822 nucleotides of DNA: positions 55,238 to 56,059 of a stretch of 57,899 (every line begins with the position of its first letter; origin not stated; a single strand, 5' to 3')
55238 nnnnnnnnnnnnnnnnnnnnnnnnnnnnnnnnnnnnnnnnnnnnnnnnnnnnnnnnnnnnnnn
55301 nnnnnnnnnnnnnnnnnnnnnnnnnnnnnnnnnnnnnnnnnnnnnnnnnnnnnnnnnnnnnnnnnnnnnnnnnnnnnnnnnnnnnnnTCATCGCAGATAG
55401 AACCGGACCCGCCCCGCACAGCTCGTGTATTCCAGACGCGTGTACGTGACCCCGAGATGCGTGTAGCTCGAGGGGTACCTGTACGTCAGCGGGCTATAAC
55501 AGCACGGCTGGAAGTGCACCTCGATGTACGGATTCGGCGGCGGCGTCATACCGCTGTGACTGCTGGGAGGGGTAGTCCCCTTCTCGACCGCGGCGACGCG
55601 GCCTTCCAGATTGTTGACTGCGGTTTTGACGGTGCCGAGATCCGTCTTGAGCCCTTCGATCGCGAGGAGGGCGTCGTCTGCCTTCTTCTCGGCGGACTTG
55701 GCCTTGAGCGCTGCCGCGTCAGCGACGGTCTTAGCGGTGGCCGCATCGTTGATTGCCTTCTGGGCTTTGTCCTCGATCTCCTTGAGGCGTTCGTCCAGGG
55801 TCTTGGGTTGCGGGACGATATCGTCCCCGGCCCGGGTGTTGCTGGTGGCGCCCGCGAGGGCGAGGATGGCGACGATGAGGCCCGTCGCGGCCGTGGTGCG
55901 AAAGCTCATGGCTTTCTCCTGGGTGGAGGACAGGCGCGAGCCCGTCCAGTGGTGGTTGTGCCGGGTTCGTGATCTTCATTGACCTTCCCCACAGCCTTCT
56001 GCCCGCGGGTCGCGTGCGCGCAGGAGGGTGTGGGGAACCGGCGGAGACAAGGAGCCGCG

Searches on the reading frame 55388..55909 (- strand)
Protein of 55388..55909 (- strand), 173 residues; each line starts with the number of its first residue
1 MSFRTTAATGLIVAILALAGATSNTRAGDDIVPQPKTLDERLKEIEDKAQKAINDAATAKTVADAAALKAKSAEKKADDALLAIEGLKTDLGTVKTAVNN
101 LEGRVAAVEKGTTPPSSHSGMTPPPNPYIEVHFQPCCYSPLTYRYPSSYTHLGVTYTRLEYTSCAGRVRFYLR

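Call 99: search_protein_families(library=pfam, proteins=[window:55388-55909:-], max_evalue=0.001)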
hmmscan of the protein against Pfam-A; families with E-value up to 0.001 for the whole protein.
window:55388-55909:- (173 aa): 1 family
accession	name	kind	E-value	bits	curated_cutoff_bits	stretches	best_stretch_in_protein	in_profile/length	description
PF11839.13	Alanine_zipper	-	6.6e-05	23.6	23.1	1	36-82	4-50/69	Alanine-zipper, major outer membrane lipoprotein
